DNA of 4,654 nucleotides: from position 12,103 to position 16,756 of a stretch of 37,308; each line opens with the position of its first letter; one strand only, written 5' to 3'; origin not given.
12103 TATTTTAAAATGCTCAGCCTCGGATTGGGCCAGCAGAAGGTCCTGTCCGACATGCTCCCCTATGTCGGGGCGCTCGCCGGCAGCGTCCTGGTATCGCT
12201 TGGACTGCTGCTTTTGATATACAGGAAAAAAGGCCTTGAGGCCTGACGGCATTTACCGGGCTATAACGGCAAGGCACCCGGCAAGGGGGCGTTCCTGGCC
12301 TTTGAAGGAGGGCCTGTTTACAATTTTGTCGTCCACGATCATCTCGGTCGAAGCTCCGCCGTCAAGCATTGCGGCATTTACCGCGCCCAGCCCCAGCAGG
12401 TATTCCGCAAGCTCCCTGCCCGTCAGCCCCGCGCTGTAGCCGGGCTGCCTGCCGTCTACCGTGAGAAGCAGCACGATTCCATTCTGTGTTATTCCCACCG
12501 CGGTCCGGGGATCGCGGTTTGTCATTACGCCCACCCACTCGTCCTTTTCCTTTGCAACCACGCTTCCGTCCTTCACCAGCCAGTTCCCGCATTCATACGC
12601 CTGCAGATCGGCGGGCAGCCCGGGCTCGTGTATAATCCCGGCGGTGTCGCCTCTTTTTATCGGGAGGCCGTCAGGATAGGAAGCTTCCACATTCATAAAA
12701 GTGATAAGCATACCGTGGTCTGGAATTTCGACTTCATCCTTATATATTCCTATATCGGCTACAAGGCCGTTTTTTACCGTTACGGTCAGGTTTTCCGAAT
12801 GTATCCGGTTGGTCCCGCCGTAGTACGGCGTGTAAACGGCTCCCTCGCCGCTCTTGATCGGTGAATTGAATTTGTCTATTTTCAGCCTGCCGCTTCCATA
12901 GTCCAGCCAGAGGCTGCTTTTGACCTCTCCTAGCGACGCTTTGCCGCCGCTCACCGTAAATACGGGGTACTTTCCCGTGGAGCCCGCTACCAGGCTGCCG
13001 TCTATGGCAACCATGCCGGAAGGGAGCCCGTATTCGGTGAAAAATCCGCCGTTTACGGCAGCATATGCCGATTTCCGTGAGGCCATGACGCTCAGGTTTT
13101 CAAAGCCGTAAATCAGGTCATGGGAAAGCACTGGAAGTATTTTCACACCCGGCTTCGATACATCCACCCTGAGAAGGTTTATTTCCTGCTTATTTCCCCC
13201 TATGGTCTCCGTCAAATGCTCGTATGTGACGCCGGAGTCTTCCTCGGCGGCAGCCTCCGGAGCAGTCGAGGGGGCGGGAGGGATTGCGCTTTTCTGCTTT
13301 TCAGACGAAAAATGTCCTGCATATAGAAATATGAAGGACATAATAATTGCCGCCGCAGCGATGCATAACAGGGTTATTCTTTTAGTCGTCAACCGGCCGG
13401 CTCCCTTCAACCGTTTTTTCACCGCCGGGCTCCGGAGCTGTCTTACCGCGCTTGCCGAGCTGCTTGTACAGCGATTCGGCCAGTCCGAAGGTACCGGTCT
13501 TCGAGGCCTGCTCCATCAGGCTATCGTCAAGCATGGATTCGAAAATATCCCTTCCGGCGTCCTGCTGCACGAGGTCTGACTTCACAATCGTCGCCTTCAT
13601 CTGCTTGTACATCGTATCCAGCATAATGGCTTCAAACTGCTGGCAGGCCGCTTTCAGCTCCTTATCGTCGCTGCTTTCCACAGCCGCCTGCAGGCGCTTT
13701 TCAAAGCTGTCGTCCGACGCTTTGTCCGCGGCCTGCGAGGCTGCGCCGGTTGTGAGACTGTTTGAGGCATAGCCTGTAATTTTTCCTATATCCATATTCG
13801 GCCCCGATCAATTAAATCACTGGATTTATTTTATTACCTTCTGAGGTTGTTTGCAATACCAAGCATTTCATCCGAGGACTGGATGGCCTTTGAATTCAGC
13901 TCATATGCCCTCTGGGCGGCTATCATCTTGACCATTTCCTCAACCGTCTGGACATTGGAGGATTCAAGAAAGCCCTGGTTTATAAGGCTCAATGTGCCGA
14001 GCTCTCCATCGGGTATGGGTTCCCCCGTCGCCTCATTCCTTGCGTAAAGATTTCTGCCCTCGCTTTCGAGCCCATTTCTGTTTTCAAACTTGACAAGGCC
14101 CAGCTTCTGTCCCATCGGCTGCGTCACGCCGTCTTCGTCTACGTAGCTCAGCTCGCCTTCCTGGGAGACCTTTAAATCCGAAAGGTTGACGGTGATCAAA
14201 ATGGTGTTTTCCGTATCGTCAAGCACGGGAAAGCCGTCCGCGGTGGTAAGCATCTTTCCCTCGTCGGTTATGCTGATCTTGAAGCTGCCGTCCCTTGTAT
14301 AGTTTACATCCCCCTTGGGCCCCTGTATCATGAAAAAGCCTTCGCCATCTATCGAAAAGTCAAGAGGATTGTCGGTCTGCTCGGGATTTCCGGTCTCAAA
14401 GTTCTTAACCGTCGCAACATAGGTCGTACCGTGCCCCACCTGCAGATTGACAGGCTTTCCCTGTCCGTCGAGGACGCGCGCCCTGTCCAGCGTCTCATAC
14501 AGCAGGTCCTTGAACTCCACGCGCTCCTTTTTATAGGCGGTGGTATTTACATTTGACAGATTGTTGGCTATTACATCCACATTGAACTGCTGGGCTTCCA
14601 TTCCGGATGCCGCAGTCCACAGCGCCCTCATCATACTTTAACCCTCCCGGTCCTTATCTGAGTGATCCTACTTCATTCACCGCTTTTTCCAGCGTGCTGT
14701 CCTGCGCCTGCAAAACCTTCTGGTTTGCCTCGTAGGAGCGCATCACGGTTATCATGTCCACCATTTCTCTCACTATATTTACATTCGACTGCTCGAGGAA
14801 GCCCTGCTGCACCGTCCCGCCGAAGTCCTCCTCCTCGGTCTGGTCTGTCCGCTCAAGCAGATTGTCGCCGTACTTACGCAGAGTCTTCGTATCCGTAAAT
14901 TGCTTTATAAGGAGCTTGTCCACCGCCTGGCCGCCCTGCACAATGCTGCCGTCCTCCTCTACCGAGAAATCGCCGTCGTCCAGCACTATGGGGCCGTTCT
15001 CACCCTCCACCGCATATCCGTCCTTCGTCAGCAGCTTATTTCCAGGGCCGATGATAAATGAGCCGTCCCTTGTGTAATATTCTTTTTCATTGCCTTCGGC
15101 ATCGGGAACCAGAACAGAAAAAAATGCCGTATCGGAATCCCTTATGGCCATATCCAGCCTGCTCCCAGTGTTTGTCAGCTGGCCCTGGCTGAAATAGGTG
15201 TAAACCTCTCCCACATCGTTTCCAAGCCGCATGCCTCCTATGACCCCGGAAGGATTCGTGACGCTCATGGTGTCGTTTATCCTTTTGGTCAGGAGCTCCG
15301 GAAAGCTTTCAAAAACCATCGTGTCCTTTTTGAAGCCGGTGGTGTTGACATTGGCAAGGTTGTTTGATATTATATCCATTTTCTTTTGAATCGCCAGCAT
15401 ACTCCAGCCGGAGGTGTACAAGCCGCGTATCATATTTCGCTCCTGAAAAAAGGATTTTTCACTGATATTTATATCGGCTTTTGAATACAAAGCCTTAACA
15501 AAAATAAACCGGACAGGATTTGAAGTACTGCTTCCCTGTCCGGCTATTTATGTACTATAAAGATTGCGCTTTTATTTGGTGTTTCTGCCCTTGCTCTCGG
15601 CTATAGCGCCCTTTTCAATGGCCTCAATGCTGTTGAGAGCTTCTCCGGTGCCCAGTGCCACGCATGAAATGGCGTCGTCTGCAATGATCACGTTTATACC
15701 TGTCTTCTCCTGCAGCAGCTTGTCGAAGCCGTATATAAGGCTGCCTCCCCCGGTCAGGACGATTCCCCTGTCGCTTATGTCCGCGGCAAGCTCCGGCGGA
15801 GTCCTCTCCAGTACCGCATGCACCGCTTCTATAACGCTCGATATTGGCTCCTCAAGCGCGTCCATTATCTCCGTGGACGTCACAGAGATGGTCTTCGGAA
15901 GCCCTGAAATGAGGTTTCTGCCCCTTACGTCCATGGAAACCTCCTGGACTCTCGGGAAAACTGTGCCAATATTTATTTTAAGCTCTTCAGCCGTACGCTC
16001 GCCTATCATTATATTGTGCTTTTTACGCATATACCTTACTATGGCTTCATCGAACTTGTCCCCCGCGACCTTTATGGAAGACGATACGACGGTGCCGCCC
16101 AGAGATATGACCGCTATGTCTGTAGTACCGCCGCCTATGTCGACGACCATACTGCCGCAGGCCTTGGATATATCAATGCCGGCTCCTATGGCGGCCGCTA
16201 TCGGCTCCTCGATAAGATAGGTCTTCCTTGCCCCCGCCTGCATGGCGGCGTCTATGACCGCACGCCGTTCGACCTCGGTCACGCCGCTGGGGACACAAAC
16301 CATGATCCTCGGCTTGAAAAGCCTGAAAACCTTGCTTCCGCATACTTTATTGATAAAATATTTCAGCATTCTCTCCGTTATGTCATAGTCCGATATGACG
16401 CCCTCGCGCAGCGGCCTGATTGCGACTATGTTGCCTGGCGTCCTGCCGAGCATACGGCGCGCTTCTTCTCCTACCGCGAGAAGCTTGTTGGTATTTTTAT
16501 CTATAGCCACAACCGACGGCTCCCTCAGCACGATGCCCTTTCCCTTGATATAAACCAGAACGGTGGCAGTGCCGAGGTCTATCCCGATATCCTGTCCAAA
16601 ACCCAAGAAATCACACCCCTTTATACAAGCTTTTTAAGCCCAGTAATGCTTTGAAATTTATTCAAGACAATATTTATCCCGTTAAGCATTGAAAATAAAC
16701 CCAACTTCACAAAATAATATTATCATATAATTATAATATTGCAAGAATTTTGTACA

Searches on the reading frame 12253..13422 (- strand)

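Call 53: search_protein_families(library=pfam, proteins=[window:12253-13422:-])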
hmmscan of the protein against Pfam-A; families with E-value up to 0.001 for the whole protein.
window:12253-13422:- (389 aa): 1 family
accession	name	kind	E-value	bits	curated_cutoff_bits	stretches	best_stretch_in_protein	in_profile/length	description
PF09992.14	NAGPA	-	7e-34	117.9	25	1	252-386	41-168/169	Phosphodiester glycosidase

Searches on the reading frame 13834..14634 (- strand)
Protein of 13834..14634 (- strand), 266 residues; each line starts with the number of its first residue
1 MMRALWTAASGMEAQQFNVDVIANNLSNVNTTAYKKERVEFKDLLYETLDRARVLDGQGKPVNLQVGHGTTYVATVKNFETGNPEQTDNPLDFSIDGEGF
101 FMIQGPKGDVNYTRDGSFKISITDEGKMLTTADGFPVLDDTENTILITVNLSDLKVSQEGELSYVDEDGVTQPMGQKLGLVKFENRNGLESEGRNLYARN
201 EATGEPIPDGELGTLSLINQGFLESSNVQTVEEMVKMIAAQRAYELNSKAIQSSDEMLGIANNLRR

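Call 53: search_protein_families(library=pfam, proteins=[window:13834-14634:-])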
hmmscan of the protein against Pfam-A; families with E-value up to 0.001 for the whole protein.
window:13834-14634:- (266 aa): 3 families
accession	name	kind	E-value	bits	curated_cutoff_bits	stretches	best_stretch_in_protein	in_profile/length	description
PF06429.18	Flg_bbr_C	-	7.8e-22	77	23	1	220-264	2-46/46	Flagellar basal body rod FlgEFG protein C-terminal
PF22692.1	LlgE_F_G_D1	-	1.2e-15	57.8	27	1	95-164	2-64/64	Flagellar hook protein FlgE/F/G D1 domain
PF00460.25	Flg_bb_rod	-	3.4e-09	36.9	20.7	1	7-35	3-31/31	Flagella basal body rod protein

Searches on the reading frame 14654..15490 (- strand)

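Call 53: search_protein_families(library=pfam, proteins=[window:14654-15490:-])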
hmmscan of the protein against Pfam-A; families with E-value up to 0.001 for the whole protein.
window:14654-15490:- (278 aa): 3 families
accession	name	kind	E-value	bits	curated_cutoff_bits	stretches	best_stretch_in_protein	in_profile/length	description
PF06429.18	Flg_bbr_C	-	2.9e-19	68.8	23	1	228-272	1-45/46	Flagellar basal body rod FlgEFG protein C-terminal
PF00460.25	Flg_bb_rod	-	1.7e-09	37.9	20.7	1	31-54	8-31/31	Flagella basal body rod protein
PF22692.1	LlgE_F_G_D1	-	1.1e-07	32.4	27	1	122-183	6-62/64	Flagellar hook protein FlgE/F/G D1 domain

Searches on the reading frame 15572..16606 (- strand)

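Call 53: search_protein_families(library=pfam, proteins=[window:15572-16606:-])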
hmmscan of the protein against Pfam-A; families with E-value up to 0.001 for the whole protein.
window:15572-16606:- (344 aa): 6 families
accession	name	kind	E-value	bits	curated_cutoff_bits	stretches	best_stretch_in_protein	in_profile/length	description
PF06723.19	MreB_Mbl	-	1.6e-146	487.8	27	1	5-331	2-326/327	MreB/Mbl protein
PF00012.26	HSP70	-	2.6e-14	52.8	20.6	1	101-198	136-239/599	Hsp70 protein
PF00022.25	Actin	-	1.3e-11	44.2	27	1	30-196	31-190/410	Actin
PF14450.12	FtsA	-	3.6e-10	40.7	31.8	1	153-310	1-111/127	Cell division protein FtsA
PF11104.14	PilM_2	-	3.4e-05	23.4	27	0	282-311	278-307/340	Type IV pilus assembly protein PilM;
PF06277.17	EutA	-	0.00048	19.6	27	1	135-206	125-203/475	Ethanolamine utilisation protein EutA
